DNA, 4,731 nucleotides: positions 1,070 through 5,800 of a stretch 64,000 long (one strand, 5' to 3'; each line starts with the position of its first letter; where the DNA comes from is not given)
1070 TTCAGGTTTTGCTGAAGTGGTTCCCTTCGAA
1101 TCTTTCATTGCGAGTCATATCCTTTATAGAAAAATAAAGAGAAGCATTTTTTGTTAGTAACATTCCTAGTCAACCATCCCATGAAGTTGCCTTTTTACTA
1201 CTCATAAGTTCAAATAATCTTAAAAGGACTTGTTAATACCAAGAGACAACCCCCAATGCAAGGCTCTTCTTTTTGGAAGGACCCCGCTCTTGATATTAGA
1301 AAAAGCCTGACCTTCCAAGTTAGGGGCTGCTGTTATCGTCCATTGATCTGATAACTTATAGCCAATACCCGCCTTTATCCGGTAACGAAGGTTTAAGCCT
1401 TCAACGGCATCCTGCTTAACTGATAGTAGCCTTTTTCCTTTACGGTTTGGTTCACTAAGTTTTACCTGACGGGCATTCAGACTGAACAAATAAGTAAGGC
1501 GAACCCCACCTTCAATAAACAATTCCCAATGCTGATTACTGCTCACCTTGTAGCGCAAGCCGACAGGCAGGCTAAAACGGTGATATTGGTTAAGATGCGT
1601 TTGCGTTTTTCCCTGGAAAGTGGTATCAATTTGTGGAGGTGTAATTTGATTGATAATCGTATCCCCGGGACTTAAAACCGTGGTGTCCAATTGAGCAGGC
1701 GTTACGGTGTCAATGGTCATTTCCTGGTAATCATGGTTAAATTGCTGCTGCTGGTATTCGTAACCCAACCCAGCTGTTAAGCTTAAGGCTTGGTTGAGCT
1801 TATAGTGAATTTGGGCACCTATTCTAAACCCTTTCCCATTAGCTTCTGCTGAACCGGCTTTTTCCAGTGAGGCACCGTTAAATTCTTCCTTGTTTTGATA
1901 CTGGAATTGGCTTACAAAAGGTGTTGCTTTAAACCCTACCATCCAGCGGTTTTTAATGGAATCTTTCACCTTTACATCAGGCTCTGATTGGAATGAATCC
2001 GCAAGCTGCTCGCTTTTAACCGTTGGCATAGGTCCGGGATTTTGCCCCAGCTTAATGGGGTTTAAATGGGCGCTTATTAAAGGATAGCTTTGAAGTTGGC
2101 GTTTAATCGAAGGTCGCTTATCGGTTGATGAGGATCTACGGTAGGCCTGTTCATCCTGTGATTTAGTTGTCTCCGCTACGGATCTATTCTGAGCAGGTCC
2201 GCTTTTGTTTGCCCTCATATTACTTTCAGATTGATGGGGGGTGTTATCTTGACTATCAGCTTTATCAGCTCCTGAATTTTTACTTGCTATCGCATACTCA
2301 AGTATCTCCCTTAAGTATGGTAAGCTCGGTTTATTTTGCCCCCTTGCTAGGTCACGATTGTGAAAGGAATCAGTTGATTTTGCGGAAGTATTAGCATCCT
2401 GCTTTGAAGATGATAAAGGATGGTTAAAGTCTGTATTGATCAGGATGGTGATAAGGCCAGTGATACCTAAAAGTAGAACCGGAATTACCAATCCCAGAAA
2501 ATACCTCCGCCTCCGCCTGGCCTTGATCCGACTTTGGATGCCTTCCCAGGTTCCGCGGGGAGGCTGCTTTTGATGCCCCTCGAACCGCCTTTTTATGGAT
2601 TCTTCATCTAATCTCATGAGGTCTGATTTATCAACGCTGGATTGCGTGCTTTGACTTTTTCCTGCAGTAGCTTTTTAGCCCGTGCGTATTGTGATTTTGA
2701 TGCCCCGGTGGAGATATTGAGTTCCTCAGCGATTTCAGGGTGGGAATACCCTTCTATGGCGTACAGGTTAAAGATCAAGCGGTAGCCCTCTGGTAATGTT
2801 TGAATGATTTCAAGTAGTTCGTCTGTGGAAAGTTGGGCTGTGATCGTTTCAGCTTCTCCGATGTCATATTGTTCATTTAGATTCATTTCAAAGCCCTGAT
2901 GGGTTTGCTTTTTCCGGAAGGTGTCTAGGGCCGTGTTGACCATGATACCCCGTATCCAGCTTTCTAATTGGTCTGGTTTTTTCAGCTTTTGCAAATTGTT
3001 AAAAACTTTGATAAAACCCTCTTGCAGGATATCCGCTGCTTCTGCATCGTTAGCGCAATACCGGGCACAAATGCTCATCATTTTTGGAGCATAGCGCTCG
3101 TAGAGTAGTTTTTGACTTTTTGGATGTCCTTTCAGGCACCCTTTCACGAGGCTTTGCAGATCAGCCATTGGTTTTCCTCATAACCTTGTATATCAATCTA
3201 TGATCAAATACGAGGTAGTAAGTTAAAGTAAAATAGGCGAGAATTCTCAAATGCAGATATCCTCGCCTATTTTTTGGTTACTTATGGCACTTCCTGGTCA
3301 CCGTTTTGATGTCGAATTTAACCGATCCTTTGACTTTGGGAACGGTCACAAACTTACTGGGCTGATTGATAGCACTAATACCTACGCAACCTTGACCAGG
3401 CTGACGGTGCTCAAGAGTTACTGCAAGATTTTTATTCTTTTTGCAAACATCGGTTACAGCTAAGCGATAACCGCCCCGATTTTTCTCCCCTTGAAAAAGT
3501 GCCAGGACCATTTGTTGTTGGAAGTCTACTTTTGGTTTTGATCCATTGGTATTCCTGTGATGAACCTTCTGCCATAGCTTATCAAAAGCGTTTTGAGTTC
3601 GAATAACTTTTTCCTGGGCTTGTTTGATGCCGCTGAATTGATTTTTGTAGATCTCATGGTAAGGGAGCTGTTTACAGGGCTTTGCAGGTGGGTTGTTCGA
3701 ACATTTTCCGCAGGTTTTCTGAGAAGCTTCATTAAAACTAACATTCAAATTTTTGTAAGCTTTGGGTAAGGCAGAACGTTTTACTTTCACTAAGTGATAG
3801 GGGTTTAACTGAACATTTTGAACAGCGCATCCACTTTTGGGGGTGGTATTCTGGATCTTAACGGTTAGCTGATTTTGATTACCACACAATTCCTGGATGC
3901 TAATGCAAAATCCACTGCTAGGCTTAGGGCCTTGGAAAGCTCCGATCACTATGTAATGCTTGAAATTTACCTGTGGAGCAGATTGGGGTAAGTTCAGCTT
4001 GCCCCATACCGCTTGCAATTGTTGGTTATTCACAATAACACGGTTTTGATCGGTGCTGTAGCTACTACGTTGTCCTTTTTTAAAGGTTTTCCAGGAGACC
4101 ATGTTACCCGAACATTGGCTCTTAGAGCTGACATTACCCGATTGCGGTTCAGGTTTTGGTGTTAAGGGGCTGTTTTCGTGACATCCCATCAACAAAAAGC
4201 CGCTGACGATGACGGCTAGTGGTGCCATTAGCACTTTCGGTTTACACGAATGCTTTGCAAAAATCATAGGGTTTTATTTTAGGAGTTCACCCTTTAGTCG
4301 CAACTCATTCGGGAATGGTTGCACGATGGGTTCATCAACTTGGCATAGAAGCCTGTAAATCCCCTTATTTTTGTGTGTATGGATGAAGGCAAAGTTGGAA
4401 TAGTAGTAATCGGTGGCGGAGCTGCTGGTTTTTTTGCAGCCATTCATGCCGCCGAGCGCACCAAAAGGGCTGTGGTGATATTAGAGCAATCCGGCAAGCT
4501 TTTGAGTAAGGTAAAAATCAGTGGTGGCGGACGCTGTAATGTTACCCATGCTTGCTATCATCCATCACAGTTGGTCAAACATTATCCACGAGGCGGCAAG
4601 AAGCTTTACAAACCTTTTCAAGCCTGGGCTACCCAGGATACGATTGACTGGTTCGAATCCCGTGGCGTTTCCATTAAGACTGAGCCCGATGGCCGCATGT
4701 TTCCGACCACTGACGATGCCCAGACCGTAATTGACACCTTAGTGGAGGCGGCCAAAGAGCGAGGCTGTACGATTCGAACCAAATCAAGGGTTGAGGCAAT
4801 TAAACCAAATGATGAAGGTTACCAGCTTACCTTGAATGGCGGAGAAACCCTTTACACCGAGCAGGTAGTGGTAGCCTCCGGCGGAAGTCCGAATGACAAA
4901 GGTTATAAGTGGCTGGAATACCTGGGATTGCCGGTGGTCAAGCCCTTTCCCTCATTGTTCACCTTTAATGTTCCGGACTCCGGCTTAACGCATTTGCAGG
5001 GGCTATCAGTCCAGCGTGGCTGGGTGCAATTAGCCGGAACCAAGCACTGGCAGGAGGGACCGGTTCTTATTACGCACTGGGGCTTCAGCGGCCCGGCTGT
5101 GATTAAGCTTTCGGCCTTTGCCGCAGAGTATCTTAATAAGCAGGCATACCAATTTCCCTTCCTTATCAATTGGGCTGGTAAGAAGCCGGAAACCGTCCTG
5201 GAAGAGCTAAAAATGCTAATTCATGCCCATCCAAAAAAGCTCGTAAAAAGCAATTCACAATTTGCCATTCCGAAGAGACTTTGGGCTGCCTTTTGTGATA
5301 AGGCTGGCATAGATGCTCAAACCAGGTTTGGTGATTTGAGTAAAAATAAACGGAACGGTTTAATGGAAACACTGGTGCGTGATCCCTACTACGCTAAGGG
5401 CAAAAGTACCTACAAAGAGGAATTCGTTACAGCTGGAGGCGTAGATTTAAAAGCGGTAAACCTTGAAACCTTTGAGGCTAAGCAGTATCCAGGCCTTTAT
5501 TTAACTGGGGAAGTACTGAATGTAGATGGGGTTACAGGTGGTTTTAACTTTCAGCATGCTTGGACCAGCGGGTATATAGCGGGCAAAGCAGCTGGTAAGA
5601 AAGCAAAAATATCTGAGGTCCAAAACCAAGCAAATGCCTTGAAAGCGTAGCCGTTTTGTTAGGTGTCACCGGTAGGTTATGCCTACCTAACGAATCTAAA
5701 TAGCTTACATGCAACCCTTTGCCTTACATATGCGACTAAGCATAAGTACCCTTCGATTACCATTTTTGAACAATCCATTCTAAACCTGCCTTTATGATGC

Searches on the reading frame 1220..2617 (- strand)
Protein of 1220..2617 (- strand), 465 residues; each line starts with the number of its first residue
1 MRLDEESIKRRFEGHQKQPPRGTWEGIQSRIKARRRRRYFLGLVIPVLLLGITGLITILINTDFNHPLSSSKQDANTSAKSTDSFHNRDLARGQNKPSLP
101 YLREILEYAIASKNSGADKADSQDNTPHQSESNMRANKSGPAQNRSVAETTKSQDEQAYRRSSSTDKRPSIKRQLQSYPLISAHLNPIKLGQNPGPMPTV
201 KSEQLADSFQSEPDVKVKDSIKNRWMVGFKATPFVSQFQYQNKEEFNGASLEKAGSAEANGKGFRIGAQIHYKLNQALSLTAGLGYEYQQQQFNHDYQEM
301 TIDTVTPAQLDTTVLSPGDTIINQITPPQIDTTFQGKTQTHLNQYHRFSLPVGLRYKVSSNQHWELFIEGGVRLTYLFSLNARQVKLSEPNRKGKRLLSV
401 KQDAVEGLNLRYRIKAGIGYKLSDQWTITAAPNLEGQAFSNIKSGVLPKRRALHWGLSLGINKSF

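Call 24: search_protein_families(library=pfam, proteins=[window:1220-2617:-], max_evalue=0.0001)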
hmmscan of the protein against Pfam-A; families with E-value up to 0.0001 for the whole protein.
window:1220-2617:- (465 aa): 2 families
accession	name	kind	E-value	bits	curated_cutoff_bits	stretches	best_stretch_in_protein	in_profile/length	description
PF13568.12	OMP_b-brl_2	-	1.1e-06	29.3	27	1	223-428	7-162/175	Outer membrane protein beta-barrel domain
PF13505.12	OMP_b-brl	-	3.3e-05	24.6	28.7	0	246-430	28-148/175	Outer membrane protein beta-barrel domain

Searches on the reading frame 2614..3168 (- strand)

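Call 24: search_protein_families(library=pfam, proteins=[window:2614-3168:-], max_evalue=0.0001)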
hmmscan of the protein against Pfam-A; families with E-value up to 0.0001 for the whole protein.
window:2614-3168:- (184 aa): 4 families
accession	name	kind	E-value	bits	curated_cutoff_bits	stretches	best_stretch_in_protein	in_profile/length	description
PF08281.18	Sigma70_r4_2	-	1.9e-16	59.9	25.7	1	116-168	2-54/54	Sigma-70, region 4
PF04542.20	Sigma70_r2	-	2.1e-15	56.7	24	1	22-88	1-69/71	Sigma-70 region 2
PF07638.17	Sigma70_ECF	-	6.7e-06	26.6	21.1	1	47-170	52-181/185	ECF sigma factor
PF04545.22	Sigma70_r4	-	1.4e-05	25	24.1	1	122-166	2-46/50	Sigma-70, region 4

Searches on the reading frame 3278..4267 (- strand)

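Call 24: search_protein_families(library=pfam, proteins=[window:3278-4267:-], max_evalue=0.0001)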
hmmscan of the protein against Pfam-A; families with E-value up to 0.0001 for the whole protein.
window:3278-4267:- (329 aa): 1 family
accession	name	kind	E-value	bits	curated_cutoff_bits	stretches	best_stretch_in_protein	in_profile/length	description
PF14343.11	PrcB_C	-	4.3e-20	72.1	24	2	107-163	2-56/56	PrcB C-terminal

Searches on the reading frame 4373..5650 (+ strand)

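Call 24: search_protein_families(library=pfam, proteins=[window:4373-5650:+], max_evalue=0.0001)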
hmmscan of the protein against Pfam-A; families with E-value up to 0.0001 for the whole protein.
window:4373-5650:+ (425 aa): 9 families
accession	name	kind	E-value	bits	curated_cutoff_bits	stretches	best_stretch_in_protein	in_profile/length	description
PF03486.20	HI0933_like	-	2.1e-74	250.5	50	1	10-405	3-243/244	HI0933-like protein Rossmann domain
PF22780.1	HI0933_like_1st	-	3.1e-27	95.8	27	1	193-352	2-165/165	HI0933-like protein barrel and H2TH domain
PF00890.30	FAD_binding_2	-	1.3e-11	44.8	20.4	1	10-174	2-206/414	FAD binding domain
PF07992.20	Pyr_redox_2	-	1.8e-11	44.5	26.1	1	117-187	183-250/291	Pyridine nucleotide-disulphide oxidoreductase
PF01266.30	DAO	-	1.8e-10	41.4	27.9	0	116-172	148-205/353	FAD dependent oxidoreductase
PF13738.12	Pyr_redox_3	-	3.3e-08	33.6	30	0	96-177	60-142/305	Pyridine nucleotide-disulphide oxidoreductase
PF13454.12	NAD_binding_9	-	5.7e-06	26.8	21.8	1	11-170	1-153/155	FAD-NAD(P)-binding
PF05834.18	Lycopene_cycl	-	5.1e-05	23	23.4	0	10-44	2-37/380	Lycopene cyclase protein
PF01593.30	Amino_oxidase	-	9.9e-05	22.2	19.8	0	117-171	204-256/443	Flavin containing amine oxidoreductase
